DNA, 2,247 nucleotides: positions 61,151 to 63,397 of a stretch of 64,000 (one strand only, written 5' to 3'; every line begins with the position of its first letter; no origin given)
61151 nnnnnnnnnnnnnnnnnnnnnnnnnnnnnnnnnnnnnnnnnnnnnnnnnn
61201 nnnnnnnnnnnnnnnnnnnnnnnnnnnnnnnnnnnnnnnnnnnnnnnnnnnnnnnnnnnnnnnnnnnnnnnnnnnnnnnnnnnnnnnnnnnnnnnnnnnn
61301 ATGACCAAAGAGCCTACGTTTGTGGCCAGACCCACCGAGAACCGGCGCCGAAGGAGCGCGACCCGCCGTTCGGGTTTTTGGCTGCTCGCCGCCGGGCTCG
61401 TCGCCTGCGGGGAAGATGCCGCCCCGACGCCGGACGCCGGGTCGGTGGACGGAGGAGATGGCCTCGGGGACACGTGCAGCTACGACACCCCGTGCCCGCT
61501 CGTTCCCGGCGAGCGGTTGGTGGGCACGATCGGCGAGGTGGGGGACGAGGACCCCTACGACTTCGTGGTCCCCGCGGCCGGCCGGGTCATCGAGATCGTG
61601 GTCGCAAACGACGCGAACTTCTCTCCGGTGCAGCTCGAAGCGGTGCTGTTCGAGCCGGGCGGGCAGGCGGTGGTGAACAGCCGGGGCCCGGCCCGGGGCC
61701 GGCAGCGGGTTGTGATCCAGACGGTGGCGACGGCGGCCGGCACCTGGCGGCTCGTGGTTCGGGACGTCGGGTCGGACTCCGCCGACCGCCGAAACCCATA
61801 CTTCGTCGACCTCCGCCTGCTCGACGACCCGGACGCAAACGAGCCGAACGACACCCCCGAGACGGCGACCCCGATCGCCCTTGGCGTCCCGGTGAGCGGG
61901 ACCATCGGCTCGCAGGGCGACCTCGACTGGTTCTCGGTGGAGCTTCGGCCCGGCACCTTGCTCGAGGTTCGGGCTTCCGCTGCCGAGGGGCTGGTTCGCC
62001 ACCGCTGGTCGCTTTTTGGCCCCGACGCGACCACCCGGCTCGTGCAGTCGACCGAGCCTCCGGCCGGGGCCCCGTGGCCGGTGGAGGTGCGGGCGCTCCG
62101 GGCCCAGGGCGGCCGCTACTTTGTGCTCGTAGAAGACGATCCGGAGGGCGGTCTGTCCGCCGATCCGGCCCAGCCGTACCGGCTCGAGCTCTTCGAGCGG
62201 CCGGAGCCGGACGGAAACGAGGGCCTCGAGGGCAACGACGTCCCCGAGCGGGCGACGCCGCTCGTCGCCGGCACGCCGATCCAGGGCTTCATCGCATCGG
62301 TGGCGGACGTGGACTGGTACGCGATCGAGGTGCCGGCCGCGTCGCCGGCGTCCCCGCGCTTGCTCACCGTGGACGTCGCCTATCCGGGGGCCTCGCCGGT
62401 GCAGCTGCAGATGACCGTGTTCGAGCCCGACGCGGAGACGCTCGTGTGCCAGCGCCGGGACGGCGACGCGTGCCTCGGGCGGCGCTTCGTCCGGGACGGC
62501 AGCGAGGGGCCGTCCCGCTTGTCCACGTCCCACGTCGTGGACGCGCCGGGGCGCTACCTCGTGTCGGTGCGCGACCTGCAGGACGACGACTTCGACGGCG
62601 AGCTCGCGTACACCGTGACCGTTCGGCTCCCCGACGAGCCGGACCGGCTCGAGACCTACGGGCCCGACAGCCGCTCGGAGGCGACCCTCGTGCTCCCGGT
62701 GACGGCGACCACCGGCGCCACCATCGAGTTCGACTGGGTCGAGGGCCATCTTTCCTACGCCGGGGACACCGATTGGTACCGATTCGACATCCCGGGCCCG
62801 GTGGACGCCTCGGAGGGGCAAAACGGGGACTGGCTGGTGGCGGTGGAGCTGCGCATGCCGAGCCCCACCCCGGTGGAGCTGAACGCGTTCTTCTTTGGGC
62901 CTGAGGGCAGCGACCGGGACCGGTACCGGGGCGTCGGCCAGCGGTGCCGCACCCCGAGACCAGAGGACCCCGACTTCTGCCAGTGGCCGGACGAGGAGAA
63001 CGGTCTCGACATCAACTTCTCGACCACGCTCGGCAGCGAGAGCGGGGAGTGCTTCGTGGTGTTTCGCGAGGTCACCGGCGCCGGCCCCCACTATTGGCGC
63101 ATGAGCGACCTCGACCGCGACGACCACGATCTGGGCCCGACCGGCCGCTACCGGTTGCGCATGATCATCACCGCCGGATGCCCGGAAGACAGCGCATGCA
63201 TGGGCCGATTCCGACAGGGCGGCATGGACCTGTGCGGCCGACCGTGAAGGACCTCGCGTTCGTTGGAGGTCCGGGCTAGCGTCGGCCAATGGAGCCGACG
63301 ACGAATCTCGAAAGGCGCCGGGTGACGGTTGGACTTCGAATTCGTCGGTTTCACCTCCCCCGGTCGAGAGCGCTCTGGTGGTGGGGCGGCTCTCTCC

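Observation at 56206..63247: Divergent four-gene lipoprotein operon (TSP3/MYXO-CTERM, 2x vWA-TSP3, 4xPPC): candidate adhesin or cargo for the adjacent machine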

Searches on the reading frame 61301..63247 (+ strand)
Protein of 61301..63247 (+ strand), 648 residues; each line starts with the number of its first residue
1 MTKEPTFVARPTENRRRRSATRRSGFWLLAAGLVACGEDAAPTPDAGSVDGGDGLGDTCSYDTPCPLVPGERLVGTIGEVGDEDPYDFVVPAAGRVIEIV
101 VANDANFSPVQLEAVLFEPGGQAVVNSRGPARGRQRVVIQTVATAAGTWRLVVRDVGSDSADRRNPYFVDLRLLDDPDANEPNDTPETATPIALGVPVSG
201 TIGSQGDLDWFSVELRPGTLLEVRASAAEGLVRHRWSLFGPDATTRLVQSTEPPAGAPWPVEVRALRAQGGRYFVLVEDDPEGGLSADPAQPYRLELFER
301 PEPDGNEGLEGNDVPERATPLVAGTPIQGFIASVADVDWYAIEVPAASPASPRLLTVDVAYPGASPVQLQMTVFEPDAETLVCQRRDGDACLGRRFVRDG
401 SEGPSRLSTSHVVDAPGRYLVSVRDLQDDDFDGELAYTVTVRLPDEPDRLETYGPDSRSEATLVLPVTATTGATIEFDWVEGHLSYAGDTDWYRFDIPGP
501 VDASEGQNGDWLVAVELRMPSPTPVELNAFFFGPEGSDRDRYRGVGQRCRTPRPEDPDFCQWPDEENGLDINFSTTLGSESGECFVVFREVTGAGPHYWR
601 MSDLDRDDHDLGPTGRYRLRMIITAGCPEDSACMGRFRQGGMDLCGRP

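Call 4: search_protein_families(library=pfam, proteins=[window:61301-63247:+], max_evalue=0.01)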
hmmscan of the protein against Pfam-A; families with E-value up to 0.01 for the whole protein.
window:61301-63247:+ (648 aa): 1 family
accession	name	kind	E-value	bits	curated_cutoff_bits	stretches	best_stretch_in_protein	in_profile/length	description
PF04151.21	PPC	-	0.0001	23.6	25.9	0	82-154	1-69/70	Bacterial pre-peptidase C-terminal domain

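Call 8: search_protein_families(library=ncbifam, proteins=[window:61301-63247:+], max_evalue=0.01)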
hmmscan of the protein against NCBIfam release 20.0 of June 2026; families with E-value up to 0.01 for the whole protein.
window:61301-63247:+ (648 aa): 0 families

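Call 41: find_homologous_proteins(query=window:61301-63247:+, max_evalue=0.00001)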
Query window:61301-63247:+ (648 aa): 45 proteins with E <= 0.00001 among 8000 candidates.
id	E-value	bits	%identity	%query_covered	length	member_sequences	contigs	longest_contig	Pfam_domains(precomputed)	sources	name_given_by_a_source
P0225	0.0e+0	1494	100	100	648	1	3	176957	-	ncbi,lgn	-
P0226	3.3e-234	798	60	97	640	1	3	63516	-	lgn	-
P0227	3.8e-233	794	59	98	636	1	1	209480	-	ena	-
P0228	4.8e-228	777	57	95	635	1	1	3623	PF04151.22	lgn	-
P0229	2.3e-226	772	60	93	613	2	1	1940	PF04151.22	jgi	jgi:hypothetical protein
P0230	2.9e-218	745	57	95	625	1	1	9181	-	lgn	-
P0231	2.6e-211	722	55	97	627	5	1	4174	PF04151.22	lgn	-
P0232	2.2e-207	709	55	96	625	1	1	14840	PF04151.22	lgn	-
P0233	4.3e-204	698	54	96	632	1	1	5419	-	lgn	-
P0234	1.2e-194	667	52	95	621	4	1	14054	PF04151.22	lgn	-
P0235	1.7e-192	660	52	95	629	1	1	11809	PF04151.22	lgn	-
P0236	7.8e-191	654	51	95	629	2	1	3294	-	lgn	-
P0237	7.1e-189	648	51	96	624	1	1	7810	PF04151.22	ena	-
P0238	7.3e-171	588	48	96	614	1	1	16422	PF04151.22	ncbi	-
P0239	1.4e-153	531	47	91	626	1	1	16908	PF04151.22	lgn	-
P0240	1.0e-144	502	42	96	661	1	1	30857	PF04151.22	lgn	-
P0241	1.1e-40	158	27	87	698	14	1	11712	PF04151.22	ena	-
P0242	2.4e-24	104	26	68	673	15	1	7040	PF04151.22,PF01835.26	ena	-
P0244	1.4e-21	95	26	73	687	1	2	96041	PF04151.22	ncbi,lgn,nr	ncbi:MAG: PPC domain-containing protein [Deltaproteobacteria bacterium]|nr:PPC domain-containing pro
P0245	5.2e-20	90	27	49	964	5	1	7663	PF04151.22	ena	-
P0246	7.3e-20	89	26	61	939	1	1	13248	PF04151.22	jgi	jgi:hypothetical protein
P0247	1.1e-19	89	26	60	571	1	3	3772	PF04151.22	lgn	-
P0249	1.2e-14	72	27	38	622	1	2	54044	PF04151.22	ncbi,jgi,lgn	ncbi:MAG: ABC transporter substrate-binding protein [Myxococcales bacterium]|jgi:hypothetical protei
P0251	6.4e-13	66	29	36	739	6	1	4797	PF04151.22,PF05345.19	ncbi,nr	ncbi:MAG: putative Ig domain-containing protein [Gemmatimonadetes bacterium]|nr:putative Ig domain-c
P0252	9.0e-13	66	27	40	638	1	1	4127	PF04151.22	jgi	jgi:hypothetical protein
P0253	2.1e-12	65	25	50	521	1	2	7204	PF04151.22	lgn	-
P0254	2.7e-12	64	27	37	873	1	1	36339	PF04151.22,PF00395.26,PF00082.28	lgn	-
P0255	5.7e-12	63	27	73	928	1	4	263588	PF04151.22,PF00656.28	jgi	jgi:uncharacterized caspase-like protein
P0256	5.6e-11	60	26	37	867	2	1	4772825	PF04151.22,PF00395.26,PF00082.28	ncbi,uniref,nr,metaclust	ncbi:S8 family serine peptidase [Cohnella panacarvi]|uniref:S8 family serine peptidase n=1 Tax=Cohne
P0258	9.6e-11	59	25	42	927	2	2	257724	PF04151.22,PF00395.26,PF00082.28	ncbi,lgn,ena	-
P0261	2.0e-8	51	29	30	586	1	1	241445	PF04151.22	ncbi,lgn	-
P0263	1.9e-7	48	27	24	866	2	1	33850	PF04151.22,PF00395.26,PF00082.28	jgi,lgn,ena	-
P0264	5.2e-7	47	26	41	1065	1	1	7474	PF04151.22,PF00656.28,PF08238.19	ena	-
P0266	9.6e-7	46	24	49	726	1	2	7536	PF23623.2,PF04151.22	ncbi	-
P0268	6.0e-6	43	31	27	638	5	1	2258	PF04151.22,PF24684.2,PF01436.28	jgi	-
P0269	6.5e-6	43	29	26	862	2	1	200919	PF04151.22,PF00395.26,PF00082.28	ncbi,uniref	ncbi:S8 family serine peptidase [Cohnella sp. GCM10027633]|uniref:S8 family serine peptidase n=1 Tax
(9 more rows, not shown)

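Call 48: find_encoding_contigs(protein=window:61301-63247:+, flank=10000, max_places=3)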
Protein window:61301-63247:+ (648 aa): 5 contigs read that carry it; 3 places shown.
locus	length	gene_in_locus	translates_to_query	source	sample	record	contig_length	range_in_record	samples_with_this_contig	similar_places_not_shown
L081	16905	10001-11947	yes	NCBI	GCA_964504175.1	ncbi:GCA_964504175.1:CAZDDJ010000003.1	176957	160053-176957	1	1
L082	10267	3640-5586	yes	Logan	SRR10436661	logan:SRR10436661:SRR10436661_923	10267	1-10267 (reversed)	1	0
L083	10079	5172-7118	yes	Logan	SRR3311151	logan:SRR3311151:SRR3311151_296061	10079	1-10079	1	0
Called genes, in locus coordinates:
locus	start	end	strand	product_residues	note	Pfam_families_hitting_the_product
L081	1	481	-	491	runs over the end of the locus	-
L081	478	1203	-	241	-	-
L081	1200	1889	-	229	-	-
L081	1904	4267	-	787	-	-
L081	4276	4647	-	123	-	-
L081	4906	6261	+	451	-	PF02412:TSP_3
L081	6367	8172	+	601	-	PF13519:VWA_2 (weak), PF18884:TSP3_bac (faint)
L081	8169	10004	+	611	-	PF00092:VWA (weak), PF13519:VWA_2, PF18884:TSP3_bac (faint)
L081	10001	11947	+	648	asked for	-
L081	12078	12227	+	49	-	-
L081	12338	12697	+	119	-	-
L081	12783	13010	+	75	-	PF02518:HATPase_c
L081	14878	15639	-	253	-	-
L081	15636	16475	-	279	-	PF02749:QRPTase_N, PF01729:QRPTase_C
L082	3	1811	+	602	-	?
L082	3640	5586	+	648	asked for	-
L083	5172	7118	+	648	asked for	-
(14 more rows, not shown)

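Call 52: predict_structure(alignment_id=A2)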
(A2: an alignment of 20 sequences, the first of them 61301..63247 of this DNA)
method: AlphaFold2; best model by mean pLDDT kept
length: 648 residues; sequences in the alignment: 20
mean_pLDDT: 78.6   pTM: 0.68
mean pLDDT of the five models: 78.6, 78.0, 76.2, 75.5, 75.3
residues with pLDDT >= 90: 260; 70-90: 219; 50-70: 91; < 50: 78
segments of 3 or more residues with pLDDT < 50: 1-54, 574-589
pLDDT, mean of each block of 10 residues (from residue 1): 29 33 38 36 36 58 90 86 92 93 86 94 90 87 94 85 87 90 94 95 91 94 92 92 92 86 88 95 79 94 88 93 95 92 92 92 87 91 73 52 76 94 90 94 90 82 87 84 88 84 61 77 79 72 53 60 63 48 41 76 81 86 71 60 55
secondary structure, 60 per line:
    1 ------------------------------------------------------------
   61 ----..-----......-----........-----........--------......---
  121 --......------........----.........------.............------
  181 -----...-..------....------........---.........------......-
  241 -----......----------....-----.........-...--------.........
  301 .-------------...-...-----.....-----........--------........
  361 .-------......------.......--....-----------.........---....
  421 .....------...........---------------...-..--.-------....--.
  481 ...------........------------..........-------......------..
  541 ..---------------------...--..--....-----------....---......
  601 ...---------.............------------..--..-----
elements in order: E72-77 E83-90 E96-103 E112-117 E123-128 E135-142 E147-155 E162-174 E198-201 E208-215 E219-227 E234-239 E246-251 E262-265 E271-279 E292-301 E319-321 E327-331 E337-344 E353-361 E369-374 H382-387 H390-393 E405-413 E417-425 E432-442 E474-477 E480-483 E490-497 E510-519 E527-532 H539-542 H573-576 E588-591 E595-603 E616-625

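Call 57: fold_search(model_id=the predicted structure, library=pdb)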
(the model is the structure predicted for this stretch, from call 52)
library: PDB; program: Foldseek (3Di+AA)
matches with E <= 10: 1716; with E <= 0.001: 112
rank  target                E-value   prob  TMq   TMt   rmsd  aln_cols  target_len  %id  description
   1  5iku                  9.3e-11  1.00  0.16  0.41  17.8       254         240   15  Crystal structure of the Hathewaya histolytica ColG tandem collagen-binding domain s3as3b in the presence of calcium at  (released 2017-03-15)
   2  8kcw_A                1.5e-08  1.00  0.18  0.19  10.2       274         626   10  Cryo-EM structure of human SIDT1 bound to cholesterol (released 2024-06-12)
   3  8woq_A                3.3e-08  1.00  0.21  0.21   8.8       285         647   11  Cryo-EM structure of human SIDT1 protein with C1 symmetry at neutral pH (released 2024-03-20)
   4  8jun_A                1.1e-07  1.00  0.19  0.18  10.2       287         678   10  Cryo-EM structure of SIDT1 E555Q mutant (released 2023-11-15)
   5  8wos_A                1.1e-07  1.00  0.21  0.22   8.7       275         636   10  Cryo-EM structure of human SIDT1 protein with C1 symmetry at low pH (released 2024-03-20)
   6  8kcx_A                1.1e-07  1.00  0.20  0.22   8.7       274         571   10  Cryo-EM structure of human SIDT1 (released 2024-06-12)
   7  9m8u_A                1.2e-07  1.00  0.19  0.20  10.4       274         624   10  Cryo-EM structure of human SIDT1 (released 2026-03-18)
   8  8k13_A                1.4e-07  1.00  0.20  0.22   9.3       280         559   10  SID1 transmembrane family member 1 (released 2024-07-10)
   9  8j6m_A                1.7e-07  1.00  0.20  0.20   9.2       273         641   12  SIDT1 protein (released 2024-05-01)
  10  9h9a                  1.9e-07  0.93  0.11  0.08  26.2       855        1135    8  native structure of the full-length pesticidal protein Cry8Ba2, from crystals formed in vivo (form 1) (released 2025-12-03)
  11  4w8j                  2.1e-07  1.00  0.12  0.08  21.2       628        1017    7  Structure of the full-length insecticidal protein Cry1Ac reveals intriguing details of toxin packaging into in vivo form (released 2014-09-17)
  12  8h3u_A                2.1e-07  1.00  0.14  0.15  23.4       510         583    9  Inhibitor-bound EP, polyA model (released 2022-11-23)
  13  8k1b_A                2.3e-07  1.00  0.19  0.38   9.8       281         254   10  SID1 transmembrane family member 1 (released 2024-07-10)
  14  8jul_A                3.7e-07  1.00  0.19  0.20   9.2       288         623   11  Cryo-EM structure of SIDT1 in complex with phosphatidic acid (released 2023-11-15)
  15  8v38_A                3.9e-07  1.00  0.21  0.22   8.2       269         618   10  Structure of the human systemic RNAi defective transmembrane protein 1 (hSIDT1) (released 2024-06-26)
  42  3jqw_A                3.5e-05  1.00  0.15  0.72   2.9       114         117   23  Crystal structure of Clostridium histolyticum colH collagenase collagen-binding domain 3 at 2 Angstrom resolution in p (released 2010-09-29)
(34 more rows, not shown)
